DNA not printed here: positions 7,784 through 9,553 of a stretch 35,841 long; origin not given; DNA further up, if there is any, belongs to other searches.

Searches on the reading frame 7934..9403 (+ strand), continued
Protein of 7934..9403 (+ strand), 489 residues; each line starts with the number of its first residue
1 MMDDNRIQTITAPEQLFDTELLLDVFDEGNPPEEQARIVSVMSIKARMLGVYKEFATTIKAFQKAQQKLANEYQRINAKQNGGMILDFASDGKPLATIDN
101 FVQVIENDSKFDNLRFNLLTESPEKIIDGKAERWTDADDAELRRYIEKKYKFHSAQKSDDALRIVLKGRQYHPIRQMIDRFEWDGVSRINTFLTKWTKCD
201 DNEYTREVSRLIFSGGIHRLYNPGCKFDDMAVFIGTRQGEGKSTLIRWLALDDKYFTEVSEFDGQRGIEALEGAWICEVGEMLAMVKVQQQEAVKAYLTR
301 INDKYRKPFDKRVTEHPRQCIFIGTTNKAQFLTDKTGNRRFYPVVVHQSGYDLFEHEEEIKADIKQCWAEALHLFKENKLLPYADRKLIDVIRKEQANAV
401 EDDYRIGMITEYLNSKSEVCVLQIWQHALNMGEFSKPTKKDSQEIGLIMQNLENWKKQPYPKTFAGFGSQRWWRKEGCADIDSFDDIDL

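Call 75: find_encoding_contigs(protein=P0012, flank=10000, max_places=1)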
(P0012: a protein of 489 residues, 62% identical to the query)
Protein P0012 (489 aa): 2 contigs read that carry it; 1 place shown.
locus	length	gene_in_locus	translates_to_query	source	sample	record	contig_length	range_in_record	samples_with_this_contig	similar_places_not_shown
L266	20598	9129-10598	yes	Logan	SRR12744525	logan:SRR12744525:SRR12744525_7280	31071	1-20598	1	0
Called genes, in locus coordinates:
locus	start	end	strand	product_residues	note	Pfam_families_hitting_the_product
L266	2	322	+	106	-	?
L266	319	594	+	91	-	-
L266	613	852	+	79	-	-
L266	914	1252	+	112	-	-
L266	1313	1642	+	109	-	PF08281:Sigma70_r4_2 (weak)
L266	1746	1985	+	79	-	-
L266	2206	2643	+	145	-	-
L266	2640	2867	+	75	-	-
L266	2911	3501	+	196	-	-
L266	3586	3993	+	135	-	-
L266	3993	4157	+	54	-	-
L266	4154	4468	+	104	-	-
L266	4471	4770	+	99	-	-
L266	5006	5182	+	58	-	PF22147:AcrIC5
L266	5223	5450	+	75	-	-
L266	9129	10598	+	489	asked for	PF05272:VapE-like_dom, PF19263:DUF5906 (weak)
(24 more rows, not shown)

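Call 76: find_encoding_contigs(protein=P0073, flank=10000, max_places=1)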
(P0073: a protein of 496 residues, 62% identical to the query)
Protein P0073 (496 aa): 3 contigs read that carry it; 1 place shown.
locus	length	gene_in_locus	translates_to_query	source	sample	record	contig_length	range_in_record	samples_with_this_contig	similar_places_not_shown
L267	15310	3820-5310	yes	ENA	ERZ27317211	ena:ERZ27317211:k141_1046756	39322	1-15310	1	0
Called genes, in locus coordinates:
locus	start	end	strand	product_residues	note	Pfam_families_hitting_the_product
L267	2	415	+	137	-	?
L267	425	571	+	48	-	PF21983:NikA-like (weak)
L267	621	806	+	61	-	-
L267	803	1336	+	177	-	PF02732:ERCC4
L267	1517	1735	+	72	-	-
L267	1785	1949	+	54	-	-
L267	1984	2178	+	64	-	-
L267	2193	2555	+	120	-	-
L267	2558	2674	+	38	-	-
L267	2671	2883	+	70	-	-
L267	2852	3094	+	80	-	-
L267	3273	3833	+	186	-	PF01807:Zn_ribbon_DnaG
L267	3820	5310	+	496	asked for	PF05272:VapE-like_dom, PF19263:DUF5906 (weak)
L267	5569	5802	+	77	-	PF02943:FeThRed_B (weak)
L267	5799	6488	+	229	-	-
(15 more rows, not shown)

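Call 77: find_encoding_contigs(protein=P0092, flank=10000, max_places=1)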
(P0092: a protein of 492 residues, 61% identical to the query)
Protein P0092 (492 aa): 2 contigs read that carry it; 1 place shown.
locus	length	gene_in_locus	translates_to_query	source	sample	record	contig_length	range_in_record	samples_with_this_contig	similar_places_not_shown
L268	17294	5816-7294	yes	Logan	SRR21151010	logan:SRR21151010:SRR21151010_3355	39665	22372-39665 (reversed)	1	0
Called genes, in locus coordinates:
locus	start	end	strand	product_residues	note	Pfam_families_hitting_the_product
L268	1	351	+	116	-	?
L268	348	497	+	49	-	-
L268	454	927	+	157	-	PF05565:Sipho_Gp157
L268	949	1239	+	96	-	-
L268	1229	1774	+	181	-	PF05063:MT-A70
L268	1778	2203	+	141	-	PF03013:Pyr_excise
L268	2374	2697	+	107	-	-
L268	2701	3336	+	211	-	-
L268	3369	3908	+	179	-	-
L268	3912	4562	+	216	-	PF02732:ERCC4 (weak)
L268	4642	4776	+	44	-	-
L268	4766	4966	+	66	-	-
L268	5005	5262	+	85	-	-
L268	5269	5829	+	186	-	PF01807:Zn_ribbon_DnaG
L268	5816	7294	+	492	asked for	PF05272:VapE-like_dom, PF19263:DUF5906 (weak)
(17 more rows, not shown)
